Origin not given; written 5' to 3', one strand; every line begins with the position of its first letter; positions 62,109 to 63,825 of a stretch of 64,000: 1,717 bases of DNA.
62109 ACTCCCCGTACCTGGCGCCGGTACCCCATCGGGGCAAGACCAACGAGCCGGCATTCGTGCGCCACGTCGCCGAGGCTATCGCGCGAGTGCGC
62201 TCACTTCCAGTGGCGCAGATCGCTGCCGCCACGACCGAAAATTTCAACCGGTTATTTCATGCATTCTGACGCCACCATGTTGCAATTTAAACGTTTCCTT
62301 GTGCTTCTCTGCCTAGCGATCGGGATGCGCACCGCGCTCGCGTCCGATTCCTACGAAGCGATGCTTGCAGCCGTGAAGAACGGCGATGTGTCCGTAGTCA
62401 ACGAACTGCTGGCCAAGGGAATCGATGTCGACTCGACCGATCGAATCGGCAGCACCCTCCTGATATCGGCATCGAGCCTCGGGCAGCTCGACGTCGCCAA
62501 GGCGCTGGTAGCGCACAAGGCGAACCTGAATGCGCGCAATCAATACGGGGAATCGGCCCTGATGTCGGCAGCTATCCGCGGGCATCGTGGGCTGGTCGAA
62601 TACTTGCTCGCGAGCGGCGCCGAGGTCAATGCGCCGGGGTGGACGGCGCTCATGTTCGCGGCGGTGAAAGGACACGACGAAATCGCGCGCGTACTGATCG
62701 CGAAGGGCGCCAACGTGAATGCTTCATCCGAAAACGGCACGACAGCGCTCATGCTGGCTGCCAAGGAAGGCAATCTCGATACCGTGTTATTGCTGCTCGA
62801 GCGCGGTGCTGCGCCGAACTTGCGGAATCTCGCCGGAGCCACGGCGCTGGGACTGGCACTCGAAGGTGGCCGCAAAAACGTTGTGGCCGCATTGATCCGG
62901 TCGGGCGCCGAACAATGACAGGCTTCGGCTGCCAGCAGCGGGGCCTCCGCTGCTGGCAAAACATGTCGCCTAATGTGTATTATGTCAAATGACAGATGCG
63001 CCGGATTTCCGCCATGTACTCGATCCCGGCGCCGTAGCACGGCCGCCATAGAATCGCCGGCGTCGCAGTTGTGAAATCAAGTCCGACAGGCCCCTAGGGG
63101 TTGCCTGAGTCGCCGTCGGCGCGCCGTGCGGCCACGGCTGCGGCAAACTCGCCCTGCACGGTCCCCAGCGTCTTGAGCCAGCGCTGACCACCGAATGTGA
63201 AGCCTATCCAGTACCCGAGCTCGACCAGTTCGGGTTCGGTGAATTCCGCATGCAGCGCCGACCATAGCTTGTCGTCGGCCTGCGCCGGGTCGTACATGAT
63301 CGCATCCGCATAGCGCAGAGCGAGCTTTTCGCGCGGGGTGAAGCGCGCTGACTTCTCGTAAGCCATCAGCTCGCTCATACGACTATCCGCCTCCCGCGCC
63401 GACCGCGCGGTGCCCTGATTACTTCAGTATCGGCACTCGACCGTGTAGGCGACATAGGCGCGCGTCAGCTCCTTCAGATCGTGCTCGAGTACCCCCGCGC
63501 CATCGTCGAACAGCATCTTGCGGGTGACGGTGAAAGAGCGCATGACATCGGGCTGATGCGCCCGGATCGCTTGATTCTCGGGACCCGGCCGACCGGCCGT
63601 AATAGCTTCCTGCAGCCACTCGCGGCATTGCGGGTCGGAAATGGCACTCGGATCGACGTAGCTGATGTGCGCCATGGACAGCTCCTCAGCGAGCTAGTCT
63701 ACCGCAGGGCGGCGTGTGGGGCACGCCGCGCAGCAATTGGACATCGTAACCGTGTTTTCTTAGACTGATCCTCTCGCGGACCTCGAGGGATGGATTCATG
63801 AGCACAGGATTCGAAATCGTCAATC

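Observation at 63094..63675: In-frame TGA at the CxxC redox motif of an AhpD/CMD-family gene plus a SECIS-like hairpin: candidate selenoprotein (CxxU)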

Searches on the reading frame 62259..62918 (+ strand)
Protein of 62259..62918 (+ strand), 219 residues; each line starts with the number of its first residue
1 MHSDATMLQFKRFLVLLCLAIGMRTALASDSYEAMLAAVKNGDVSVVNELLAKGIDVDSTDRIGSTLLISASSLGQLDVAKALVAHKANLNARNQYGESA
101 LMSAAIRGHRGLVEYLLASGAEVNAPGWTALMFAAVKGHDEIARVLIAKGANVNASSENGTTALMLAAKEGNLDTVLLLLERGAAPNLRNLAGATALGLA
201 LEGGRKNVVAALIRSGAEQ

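Call 62: search_protein_families(library=pfam, proteins=[window:62259-62918:+], max_evalue=0.00001)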
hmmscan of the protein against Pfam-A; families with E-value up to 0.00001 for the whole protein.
window:62259-62918:+ (219 aa): 7 families
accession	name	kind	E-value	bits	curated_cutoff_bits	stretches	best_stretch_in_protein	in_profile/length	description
PF12796.13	Ank_2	-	5.2e-43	146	27.3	3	37-125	3-88/90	Ankyrin repeats (3 copies)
PF00023.36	Ank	-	8.4e-37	123.6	21.1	2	127-156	2-31/33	Ankyrin repeat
PF13637.12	Ank_4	-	4.1e-33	113.1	22.7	3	131-174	1-44/50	Ankyrin repeats (many copies)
PF13606.12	Ank_3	-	4.1e-28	94.4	22.3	0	127-155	2-30/30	Ankyrin repeat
PF13857.12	Ank_5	-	2.2e-24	85.7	27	2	146-200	1-56/56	Ankyrin repeats (many copies)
PF24521.3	Ank_KRIT1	-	2.5e-09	37.5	80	1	98-202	19-127/149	KRIT1 ankyrin-repeats domain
PF23745.1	ANK_LRRK2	-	5.2e-08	33.2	27.5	0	134-213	38-113/130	LRRK2 ANK repeat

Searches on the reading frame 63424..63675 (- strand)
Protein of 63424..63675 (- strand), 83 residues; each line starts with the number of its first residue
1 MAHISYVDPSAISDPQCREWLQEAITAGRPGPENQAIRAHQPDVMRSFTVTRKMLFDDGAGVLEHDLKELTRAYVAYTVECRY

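Call 12: find_encoding_contigs(protein=window:63424-63675:-, flank=10000, max_places=10)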
Protein window:63424-63675:- (83 aa): 21 contigs read that carry it; 10 places shown.
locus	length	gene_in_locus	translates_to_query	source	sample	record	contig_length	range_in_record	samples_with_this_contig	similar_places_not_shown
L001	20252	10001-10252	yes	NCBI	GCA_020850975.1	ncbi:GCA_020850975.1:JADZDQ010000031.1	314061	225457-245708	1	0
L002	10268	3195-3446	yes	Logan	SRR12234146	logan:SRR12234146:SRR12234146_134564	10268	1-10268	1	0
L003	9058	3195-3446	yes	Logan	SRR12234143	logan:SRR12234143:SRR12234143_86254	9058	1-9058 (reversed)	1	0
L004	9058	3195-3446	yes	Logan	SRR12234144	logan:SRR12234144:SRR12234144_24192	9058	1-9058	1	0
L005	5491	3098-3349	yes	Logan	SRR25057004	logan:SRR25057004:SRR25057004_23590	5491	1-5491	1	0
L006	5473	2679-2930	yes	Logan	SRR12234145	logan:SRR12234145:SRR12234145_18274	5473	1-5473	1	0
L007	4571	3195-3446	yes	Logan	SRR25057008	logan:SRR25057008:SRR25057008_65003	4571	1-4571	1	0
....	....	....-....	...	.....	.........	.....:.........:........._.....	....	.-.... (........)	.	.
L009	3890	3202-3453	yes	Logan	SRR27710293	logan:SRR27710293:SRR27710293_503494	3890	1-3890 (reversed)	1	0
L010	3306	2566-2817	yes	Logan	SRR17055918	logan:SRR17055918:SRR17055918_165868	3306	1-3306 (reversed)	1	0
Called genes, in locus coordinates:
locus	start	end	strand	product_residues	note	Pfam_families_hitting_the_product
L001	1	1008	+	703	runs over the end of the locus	PF02629:CoA_binding, PF13380:CoA_binding_2, PF13607:Succ_CoA_lig, PF19045:Ligase_CoA_2, PF13549:ATP-grasp_5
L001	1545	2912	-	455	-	PF01425:Amidase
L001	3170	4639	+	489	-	PF02737:3HCDH_N, PF00725:3HCDH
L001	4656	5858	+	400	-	PF00108:Thiolase_N, PF02803:Thiolase_C, PF22691:Thiolase_C_1 (faint)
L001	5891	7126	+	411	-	PF02771:Acyl-CoA_dh_N, PF02770:Acyl-CoA_dh_M, PF00441:Acyl-CoA_dh_1, PF08028:Acyl-CoA_dh_2 (weak)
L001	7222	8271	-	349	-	-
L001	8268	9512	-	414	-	-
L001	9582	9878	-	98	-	PF24696:UGSC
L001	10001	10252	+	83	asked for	-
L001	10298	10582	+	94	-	-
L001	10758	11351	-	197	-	-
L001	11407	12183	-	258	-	PF01026:TatD_DNase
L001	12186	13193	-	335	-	PF13177:DNA_pol3_delta2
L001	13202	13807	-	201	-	PF02223:Thymidylate_kin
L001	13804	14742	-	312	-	PF02618:YceG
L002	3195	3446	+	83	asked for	-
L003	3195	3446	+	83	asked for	-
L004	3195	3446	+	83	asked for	-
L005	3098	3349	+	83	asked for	-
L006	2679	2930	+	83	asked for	-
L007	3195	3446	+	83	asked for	-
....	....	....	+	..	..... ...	-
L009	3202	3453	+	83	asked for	-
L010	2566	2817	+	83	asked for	-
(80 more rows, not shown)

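Call 15: find_homologous_proteins(query=window:63427-63675:-, max_evalue=0.001)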
Query seq(83 aa) (83 aa): 494 proteins with E <= 0.001 among 494 candidates; the best 120 are listed.
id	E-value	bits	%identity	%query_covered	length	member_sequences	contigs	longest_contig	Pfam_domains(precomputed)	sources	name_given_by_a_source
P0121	6.5e-50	184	100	100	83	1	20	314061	-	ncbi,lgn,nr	ncbi:MAG: hypothetical protein IT530_06135 [Burkholderiales bacterium]|nr:hypothetical protein [Burk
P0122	4.9e-44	165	89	100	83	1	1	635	-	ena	-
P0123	2.6e-43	163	88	100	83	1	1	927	-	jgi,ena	-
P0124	5.0e-43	162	88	100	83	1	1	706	-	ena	-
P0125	6.6e-43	162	87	100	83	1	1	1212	-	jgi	jgi:hypothetical protein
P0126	6.9e-43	162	87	100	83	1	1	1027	-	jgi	jgi:hypothetical protein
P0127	1.3e-42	161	86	100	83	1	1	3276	-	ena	-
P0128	1.3e-42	161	87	100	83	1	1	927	-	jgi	jgi:hypothetical protein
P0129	1.3e-42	161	86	100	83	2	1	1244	-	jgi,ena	-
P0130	1.4e-42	161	87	100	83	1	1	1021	-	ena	-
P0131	1.9e-42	160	86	100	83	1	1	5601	-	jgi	jgi:hypothetical protein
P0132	1.9e-42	160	86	100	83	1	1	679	-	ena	-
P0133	2.6e-42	160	84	100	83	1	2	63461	-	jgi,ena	jgi:hypothetical protein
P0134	2.6e-42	160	86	100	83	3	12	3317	-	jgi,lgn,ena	jgi:hypothetical protein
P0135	3.1e-42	160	86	100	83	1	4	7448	-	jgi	jgi:hypothetical protein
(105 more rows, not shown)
